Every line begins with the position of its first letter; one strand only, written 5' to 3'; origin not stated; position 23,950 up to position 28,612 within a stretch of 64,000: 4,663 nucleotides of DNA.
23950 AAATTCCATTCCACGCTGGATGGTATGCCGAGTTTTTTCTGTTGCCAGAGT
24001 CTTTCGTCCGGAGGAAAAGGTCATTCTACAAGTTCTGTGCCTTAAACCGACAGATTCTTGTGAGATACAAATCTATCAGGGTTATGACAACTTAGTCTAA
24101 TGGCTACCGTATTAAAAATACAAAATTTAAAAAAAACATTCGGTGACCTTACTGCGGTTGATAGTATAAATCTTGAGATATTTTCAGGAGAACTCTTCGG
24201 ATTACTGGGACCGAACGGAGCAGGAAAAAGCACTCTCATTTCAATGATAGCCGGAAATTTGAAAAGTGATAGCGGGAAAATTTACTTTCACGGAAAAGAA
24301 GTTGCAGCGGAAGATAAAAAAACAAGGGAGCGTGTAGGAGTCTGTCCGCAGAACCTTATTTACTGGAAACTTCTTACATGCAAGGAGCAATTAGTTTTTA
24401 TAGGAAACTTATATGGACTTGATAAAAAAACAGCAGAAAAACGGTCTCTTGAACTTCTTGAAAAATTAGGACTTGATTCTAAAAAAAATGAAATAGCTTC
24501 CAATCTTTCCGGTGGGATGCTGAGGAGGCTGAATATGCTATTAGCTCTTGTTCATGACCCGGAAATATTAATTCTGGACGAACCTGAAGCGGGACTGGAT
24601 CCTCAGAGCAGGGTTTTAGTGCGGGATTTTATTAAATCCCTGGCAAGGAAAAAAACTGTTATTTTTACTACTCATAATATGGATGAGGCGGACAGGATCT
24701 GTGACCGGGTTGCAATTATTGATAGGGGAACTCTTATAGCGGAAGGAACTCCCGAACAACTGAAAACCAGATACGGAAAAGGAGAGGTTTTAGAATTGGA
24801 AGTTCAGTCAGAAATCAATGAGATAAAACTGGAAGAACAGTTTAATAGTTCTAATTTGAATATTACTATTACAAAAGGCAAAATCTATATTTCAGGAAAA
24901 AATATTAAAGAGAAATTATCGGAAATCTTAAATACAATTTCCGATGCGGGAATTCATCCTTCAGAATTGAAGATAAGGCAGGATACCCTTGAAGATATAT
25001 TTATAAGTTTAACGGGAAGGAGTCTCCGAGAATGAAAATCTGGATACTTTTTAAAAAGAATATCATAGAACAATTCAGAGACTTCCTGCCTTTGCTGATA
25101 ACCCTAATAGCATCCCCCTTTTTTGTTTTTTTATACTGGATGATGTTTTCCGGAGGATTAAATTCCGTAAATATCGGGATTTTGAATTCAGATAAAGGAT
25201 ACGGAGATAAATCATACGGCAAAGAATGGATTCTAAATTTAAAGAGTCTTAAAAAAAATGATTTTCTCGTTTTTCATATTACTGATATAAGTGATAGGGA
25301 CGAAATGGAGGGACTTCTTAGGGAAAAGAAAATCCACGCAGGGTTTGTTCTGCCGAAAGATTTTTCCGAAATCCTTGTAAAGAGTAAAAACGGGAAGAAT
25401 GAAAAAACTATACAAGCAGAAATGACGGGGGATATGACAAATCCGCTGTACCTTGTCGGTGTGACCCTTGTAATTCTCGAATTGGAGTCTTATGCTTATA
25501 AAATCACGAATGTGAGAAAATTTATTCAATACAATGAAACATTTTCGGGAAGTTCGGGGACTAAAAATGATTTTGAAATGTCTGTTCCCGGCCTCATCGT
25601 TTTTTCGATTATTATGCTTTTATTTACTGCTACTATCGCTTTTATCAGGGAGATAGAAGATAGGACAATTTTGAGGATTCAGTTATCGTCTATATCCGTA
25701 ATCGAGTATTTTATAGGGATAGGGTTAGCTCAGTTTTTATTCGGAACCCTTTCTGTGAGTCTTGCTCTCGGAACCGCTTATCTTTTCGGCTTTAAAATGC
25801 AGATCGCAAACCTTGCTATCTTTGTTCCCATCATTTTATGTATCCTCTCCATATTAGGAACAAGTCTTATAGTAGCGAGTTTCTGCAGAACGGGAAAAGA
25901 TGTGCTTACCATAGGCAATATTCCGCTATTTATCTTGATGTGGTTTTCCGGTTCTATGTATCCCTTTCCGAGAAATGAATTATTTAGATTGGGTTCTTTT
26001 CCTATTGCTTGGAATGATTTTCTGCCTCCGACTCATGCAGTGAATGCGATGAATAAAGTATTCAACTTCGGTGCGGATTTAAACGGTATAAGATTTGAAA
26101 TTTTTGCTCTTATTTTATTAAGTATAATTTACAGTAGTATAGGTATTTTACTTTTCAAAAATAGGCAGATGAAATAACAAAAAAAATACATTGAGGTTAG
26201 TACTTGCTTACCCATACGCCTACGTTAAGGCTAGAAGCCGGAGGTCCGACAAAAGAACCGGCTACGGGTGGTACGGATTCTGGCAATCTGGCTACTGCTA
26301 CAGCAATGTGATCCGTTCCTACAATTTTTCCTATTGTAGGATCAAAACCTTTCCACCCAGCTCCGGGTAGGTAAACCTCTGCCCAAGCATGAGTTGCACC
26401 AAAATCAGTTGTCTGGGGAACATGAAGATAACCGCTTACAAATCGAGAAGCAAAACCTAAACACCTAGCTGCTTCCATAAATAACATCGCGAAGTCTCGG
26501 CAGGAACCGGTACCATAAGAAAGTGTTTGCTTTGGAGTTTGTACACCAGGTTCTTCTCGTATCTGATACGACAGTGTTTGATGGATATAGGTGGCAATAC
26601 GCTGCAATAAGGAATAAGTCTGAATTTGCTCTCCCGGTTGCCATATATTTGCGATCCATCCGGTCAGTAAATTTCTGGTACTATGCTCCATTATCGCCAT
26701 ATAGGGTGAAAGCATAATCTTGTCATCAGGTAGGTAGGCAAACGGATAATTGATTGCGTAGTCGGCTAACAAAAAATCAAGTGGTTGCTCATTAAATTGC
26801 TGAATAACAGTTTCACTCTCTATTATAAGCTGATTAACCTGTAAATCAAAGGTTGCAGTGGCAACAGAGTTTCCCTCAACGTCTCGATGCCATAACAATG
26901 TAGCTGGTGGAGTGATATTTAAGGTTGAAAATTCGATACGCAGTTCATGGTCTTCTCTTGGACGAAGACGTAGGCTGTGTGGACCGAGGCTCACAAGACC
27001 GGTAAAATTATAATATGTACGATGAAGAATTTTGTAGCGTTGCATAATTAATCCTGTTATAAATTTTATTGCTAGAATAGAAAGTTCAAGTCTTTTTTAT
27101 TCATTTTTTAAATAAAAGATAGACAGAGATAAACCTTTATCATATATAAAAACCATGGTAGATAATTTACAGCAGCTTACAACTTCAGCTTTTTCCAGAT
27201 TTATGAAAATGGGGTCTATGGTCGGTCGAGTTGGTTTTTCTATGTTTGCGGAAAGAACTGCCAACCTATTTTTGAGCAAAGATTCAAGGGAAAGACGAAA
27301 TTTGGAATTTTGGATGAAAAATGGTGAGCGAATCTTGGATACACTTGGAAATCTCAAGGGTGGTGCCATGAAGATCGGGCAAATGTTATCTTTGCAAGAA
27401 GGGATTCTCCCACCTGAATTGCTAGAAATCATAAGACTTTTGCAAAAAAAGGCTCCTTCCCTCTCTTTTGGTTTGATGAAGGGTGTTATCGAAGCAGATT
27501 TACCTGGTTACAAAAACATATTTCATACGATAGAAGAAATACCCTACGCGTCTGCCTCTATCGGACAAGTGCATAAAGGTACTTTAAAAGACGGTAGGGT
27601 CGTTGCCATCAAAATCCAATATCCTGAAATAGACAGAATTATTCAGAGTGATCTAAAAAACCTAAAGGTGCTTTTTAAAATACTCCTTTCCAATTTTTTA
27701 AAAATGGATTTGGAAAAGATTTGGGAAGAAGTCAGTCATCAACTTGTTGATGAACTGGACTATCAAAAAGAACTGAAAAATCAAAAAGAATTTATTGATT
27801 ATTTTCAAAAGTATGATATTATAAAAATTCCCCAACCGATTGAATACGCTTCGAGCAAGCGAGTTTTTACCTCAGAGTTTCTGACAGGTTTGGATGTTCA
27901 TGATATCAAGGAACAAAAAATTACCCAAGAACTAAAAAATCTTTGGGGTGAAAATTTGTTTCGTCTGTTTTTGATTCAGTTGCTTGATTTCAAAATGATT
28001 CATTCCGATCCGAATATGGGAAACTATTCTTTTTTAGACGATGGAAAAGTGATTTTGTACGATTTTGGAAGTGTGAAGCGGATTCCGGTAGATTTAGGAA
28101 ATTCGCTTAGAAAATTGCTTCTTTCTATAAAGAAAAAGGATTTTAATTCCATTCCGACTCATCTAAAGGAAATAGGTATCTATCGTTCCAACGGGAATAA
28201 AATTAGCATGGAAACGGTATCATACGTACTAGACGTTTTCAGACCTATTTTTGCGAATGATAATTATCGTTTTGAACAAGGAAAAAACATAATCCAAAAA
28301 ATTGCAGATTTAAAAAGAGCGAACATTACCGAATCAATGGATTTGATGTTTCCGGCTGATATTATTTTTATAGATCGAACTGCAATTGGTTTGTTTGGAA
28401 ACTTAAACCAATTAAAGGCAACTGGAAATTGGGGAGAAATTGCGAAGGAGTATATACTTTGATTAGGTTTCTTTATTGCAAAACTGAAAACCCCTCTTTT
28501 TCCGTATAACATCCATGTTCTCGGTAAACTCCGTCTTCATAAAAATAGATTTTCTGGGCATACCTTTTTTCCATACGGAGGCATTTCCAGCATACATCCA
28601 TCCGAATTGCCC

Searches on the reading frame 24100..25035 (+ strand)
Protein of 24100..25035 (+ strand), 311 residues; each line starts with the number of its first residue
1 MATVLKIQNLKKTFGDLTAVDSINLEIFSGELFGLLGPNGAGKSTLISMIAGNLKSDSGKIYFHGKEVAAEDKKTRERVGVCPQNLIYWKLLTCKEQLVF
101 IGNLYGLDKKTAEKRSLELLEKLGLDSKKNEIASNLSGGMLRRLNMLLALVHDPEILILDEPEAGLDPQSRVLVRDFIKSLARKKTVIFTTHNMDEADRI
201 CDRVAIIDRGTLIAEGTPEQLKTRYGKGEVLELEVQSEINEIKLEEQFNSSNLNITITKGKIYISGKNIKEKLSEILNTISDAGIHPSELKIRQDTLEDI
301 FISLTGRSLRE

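Call 64: search_protein_families(library=pfam, proteins=[window:24100-25035:+], max_evalue=0.00001)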
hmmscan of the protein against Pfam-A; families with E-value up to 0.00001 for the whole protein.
window:24100-25035:+ (311 aa): 4 families
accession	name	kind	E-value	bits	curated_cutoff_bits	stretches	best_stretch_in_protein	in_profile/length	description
PF00005.33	ABC_tran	-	3.6e-32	112.3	25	1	21-163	2-136/137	ABC transporter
PF13304.12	AAA_21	-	2.2e-18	67.8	27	1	119-194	221-300/304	AAA domain, putative AbiEii toxin, Type IV TA system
PF13732.12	DrrA1-3_C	-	9e-07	30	27.4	1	216-304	1-80/81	ATP-binding protein DrrA1-3-like, C-terminal domain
PF02463.25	SMC_N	-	2.3e-06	27.7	40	0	28-196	22-201/220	RecF/RecN/SMC N terminal domain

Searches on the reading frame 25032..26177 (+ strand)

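Call 64: search_protein_families(library=pfam, proteins=[window:25032-26177:+], max_evalue=0.00001)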
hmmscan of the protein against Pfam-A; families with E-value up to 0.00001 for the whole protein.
window:25032-26177:+ (381 aa): 2 families
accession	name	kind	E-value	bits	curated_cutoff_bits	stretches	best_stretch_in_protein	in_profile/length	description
PF12698.13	ABC2_membrane_3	-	1.1e-25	91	31.6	1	22-373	4-347/347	ABC-2 family transporter protein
PF01061.29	ABC2_membrane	-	1e-13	51.8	26.9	1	175-340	43-206/211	ABC-2 type transporter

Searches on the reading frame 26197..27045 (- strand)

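Call 64: search_protein_families(library=pfam, proteins=[window:26197-27045:-], max_evalue=0.00001)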
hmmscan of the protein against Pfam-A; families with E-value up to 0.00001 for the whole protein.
window:26197-27045:- (282 aa): 2 families
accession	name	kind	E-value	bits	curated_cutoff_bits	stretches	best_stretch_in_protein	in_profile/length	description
PF01841.26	Transglut_core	-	2.8e-21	76.3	23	1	143-236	14-108/108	Transglutaminase-like superfamily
PF08379.15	Bact_transglu_N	-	1.2e-19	71.2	27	1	4-81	1-79/80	Bacterial transglutaminase-like N-terminal region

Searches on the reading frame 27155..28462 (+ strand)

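Call 64: search_protein_families(library=pfam, proteins=[window:27155-28462:+], max_evalue=0.00001)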
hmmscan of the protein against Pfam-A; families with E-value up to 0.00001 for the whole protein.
window:27155-28462:+ (435 aa): 1 family
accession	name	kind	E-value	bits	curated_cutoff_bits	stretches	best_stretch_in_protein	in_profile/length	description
PF03109.22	ABC1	-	1.8e-57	194.7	22.9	1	96-333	2-240/244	ABC1 atypical kinase-like domain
